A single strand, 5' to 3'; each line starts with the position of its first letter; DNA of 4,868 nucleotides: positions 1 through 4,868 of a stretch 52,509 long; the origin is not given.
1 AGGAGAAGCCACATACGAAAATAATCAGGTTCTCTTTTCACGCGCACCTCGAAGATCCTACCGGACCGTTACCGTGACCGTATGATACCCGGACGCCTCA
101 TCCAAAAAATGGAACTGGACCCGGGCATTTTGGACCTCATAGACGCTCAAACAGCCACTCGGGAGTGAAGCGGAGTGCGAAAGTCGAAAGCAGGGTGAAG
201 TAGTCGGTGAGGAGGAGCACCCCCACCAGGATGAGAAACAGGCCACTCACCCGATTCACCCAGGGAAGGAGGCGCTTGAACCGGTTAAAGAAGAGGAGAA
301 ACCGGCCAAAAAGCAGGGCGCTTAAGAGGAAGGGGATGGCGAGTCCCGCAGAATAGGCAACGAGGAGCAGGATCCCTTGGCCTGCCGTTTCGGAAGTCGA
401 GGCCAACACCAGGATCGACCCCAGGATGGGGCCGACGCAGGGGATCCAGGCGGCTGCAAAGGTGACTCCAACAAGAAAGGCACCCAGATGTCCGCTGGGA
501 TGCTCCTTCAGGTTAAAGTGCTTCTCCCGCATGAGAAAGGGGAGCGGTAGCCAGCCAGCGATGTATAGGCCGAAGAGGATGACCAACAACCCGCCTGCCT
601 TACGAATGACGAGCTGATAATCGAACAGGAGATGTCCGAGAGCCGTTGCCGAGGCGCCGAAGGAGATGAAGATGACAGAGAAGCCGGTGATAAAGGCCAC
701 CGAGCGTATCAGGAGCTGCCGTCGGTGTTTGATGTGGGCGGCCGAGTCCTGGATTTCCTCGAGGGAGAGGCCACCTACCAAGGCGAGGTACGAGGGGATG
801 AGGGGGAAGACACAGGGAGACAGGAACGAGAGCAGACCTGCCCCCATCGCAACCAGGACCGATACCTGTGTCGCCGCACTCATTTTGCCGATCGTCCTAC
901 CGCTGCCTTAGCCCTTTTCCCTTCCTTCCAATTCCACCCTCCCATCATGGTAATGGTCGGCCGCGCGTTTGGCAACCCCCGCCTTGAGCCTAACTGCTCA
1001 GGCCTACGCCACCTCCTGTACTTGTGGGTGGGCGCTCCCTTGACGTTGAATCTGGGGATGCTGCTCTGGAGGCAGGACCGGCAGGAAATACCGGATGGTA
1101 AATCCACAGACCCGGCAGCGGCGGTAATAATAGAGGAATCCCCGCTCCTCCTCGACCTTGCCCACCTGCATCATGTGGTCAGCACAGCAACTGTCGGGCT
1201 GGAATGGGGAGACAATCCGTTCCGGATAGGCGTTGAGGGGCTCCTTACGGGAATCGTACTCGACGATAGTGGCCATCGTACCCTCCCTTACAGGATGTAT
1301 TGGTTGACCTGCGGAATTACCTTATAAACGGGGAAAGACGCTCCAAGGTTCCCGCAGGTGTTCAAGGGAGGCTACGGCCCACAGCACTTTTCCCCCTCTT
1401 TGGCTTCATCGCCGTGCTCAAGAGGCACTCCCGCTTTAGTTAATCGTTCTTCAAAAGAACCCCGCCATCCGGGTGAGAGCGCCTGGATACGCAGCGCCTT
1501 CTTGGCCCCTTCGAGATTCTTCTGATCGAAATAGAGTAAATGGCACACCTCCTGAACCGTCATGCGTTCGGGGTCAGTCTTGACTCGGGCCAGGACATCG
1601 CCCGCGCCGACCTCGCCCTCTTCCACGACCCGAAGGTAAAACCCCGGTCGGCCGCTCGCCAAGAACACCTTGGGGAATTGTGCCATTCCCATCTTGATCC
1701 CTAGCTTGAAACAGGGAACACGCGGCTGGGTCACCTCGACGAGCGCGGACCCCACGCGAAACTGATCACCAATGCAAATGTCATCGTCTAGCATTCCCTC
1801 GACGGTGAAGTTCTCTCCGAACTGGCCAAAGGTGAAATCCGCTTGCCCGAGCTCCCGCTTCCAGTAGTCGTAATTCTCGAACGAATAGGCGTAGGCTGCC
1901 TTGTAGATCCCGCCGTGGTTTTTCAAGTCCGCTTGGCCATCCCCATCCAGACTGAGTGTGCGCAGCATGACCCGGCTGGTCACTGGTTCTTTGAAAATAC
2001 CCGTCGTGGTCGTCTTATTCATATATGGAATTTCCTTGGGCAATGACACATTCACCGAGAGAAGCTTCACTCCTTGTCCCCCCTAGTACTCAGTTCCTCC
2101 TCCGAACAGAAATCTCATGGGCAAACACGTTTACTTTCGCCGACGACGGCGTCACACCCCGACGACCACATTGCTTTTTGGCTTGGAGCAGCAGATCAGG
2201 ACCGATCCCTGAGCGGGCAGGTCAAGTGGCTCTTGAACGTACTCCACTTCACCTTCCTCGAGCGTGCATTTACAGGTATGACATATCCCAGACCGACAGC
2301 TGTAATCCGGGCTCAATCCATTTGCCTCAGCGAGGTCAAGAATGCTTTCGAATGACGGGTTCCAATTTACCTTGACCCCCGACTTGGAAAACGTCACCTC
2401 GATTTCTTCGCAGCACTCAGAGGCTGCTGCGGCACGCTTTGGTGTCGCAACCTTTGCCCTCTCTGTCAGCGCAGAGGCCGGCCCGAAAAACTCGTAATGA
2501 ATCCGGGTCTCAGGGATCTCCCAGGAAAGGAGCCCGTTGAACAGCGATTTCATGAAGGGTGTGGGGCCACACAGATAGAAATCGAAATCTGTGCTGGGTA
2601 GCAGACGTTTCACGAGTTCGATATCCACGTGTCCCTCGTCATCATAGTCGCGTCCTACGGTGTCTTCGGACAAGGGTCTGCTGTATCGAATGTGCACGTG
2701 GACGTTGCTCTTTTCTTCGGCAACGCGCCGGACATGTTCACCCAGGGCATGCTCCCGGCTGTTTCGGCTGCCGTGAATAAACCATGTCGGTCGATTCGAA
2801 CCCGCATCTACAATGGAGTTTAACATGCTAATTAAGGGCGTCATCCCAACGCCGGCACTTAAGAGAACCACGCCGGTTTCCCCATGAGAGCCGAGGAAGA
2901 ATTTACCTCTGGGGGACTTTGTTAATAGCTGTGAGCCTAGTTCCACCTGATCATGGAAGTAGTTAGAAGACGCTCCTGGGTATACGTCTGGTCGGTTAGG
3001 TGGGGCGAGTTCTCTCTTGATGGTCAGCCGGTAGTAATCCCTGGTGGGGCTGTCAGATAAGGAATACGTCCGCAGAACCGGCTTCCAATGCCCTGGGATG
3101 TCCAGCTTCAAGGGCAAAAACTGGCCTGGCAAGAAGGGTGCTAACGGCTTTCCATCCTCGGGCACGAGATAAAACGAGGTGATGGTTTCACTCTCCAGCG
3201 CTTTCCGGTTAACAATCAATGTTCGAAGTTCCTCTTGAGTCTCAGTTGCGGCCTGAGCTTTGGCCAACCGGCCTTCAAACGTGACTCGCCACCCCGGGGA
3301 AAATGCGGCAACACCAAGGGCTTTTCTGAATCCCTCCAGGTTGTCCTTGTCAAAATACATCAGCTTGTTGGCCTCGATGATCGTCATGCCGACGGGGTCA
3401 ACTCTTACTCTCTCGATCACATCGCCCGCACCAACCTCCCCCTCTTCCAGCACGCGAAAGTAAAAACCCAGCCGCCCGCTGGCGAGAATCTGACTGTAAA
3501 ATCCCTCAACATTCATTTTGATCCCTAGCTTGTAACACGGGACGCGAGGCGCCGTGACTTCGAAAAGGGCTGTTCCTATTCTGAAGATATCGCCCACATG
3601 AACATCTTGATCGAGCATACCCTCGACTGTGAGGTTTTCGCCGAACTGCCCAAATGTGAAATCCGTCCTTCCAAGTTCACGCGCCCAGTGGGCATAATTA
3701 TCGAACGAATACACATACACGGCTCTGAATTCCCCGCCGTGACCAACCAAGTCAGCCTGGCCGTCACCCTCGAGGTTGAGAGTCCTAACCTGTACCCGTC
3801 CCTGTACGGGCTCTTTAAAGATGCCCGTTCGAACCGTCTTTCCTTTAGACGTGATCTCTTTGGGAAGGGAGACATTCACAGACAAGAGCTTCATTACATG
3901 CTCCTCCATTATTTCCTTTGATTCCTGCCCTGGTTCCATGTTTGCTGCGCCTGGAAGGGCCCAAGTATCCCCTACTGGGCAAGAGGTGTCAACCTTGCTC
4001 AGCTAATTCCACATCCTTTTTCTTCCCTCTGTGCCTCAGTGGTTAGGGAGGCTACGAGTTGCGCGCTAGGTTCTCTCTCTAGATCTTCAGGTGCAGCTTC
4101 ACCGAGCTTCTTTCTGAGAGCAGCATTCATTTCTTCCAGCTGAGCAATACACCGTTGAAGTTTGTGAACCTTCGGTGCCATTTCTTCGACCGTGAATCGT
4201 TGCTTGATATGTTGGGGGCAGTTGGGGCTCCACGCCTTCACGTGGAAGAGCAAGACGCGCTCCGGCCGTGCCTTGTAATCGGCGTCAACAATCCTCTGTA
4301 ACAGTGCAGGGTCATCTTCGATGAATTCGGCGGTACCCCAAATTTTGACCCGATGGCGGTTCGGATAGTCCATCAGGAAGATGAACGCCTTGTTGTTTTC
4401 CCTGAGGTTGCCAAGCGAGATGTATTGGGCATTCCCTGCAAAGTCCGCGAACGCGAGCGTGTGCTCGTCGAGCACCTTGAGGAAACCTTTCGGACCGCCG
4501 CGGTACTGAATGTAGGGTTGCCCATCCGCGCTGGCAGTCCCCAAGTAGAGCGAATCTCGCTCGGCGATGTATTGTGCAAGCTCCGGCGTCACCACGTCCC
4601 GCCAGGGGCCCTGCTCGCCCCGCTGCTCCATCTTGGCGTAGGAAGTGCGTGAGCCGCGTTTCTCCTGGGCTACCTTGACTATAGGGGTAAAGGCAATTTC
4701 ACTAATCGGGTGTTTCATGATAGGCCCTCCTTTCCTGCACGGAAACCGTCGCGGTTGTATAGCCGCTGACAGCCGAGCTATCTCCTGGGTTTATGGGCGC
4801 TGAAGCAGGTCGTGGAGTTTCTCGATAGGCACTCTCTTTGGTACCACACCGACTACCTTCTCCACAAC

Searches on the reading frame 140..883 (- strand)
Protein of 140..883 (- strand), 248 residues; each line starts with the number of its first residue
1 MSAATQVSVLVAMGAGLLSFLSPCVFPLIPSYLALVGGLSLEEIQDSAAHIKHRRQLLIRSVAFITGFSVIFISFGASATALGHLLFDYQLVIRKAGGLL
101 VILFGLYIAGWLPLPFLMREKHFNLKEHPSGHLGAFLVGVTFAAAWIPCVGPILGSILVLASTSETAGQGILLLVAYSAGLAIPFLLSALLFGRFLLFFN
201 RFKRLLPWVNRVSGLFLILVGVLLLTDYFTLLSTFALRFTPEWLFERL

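Call 28: search_protein_families(library=pfam, proteins=[window:140-883:-], max_evalue=0.001)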
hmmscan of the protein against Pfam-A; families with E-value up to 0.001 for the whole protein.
window:140-883:- (248 aa): 1 family
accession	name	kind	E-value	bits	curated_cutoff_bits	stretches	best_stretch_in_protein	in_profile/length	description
PF02683.22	DsbD_TM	-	2.9e-16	59.9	27.1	1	8-225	4-215/219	Cytochrome C biogenesis protein transmembrane domain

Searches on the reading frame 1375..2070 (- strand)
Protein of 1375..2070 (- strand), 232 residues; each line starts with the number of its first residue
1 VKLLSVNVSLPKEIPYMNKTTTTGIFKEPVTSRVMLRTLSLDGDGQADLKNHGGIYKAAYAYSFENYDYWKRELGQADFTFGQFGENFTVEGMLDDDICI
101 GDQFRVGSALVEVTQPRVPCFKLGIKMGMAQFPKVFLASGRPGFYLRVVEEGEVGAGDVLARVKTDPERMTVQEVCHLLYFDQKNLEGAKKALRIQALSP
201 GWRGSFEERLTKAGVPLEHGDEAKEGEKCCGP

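Call 28: search_protein_families(library=pfam, proteins=[window:1375-2070:-], max_evalue=0.001)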
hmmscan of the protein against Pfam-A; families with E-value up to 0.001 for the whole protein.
window:1375-2070:- (232 aa): 2 families
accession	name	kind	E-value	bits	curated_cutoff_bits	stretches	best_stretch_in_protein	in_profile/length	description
PF03473.23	MOSC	-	1.8e-34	118.7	22.7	1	48-160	1-119/120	MOSC domain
PF03475.19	YiiM_3-alpha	-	2.5e-12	46.9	22.7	1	170-212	1-43/44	YiiM-like, 3-alpha helix domain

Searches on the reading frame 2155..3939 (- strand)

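Call 28: search_protein_families(library=pfam, proteins=[window:2155-3939:-], max_evalue=0.001)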
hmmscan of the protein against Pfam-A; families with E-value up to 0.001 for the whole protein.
window:2155-3939:- (595 aa): 5 families
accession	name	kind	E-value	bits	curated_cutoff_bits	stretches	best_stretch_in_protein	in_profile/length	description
PF03473.23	MOSC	-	2.3e-33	115.2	22.7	1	66-176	4-120/120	MOSC domain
PF00175.26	NAD_binding_1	-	8.5e-16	59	22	1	359-465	1-106/109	Oxidoreductase NAD-binding domain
PF00111.32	Fer2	-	2.1e-11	44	21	1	520-588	6-77/77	2Fe-2S iron-sulfur cluster binding domain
PF03475.19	YiiM_3-alpha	-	1.2e-09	38.3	22.7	1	185-227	1-43/44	YiiM-like, 3-alpha helix domain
PF00970.30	FAD_binding_6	-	1.3e-05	25.9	21.1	1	243-347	4-97/99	Oxidoreductase FAD-binding domain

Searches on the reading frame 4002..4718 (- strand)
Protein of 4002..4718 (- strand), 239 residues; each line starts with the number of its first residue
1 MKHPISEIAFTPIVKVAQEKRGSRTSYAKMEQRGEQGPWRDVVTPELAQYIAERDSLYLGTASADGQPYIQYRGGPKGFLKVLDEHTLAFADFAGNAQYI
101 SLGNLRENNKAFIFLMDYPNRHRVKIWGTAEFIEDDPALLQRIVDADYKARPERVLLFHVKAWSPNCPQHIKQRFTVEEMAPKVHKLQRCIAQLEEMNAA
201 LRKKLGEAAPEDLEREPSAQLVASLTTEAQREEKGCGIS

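Call 28: search_protein_families(library=pfam, proteins=[window:4002-4718:-], max_evalue=0.001)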
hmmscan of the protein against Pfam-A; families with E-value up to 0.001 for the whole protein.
window:4002-4718:- (239 aa): 1 family
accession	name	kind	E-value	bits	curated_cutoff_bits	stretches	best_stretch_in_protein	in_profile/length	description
PF01243.27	PNPOx_N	-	7.5e-14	52.6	28.1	1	44-153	2-106/120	Pyridoxamine 5'-phosphate oxidase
